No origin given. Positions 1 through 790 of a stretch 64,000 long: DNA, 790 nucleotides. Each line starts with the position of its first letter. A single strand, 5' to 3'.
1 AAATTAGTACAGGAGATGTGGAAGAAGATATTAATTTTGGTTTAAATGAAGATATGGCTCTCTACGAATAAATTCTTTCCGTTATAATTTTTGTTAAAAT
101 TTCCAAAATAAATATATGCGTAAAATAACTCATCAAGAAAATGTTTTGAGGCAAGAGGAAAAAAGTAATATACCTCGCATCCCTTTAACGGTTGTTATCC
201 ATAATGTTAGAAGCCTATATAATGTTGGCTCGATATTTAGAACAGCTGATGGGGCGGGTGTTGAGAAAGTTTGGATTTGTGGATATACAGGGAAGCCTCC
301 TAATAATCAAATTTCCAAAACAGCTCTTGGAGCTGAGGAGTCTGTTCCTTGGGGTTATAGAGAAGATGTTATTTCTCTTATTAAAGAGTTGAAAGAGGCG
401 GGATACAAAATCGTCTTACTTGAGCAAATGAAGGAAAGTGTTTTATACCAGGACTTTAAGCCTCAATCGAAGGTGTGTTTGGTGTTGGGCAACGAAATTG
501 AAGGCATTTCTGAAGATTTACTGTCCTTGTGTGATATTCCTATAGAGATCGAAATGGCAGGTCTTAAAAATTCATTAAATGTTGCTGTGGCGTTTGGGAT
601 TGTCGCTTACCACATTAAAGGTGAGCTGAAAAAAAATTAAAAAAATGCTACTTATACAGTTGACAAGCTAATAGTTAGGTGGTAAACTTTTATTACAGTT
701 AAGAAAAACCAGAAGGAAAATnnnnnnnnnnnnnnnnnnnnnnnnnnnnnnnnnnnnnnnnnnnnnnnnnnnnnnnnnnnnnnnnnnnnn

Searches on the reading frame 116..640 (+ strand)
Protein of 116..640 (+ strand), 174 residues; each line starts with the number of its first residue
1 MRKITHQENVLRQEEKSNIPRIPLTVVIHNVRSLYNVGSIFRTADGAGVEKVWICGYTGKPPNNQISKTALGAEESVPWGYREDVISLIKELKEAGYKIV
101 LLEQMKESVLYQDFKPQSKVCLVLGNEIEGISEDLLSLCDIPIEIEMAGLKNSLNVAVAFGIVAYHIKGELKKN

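Call 48: find_encoding_contigs(protein=window:116-640:+, flank=10000, max_places=3)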
Protein window:116-640:+ (174 aa): 1 contig read that carries it; 1 place shown.
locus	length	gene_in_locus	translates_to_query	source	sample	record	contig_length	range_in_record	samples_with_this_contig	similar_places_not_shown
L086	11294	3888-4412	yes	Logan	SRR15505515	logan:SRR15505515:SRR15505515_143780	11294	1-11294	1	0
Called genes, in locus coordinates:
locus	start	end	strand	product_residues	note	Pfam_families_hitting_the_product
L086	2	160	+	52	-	?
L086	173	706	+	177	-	PF04612:T2SSM (faint), PF04350:PilO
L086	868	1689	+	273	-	PF13191:AAA_16 (faint), PF01637:ATPase_2, PF13401:AAA_22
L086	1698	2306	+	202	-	-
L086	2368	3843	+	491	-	PF21305:type_II_gspD_N0 (weak), PF07660:STN (weak), PF03958:Secretin_N, PF00263:Secretin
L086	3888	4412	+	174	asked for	PF00588:SpoU_methylase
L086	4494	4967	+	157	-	PF22381:Staph_reg_Sar_Rot (weak), PF01047:MarR, PF12802:MarR_2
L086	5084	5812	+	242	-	-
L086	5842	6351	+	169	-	-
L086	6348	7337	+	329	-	PF09925:DUF2157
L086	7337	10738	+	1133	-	PF05977:MFS_3, PF07690:MFS_1, PF01553:Acyltransferase, PF00501:AMP-binding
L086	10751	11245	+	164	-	-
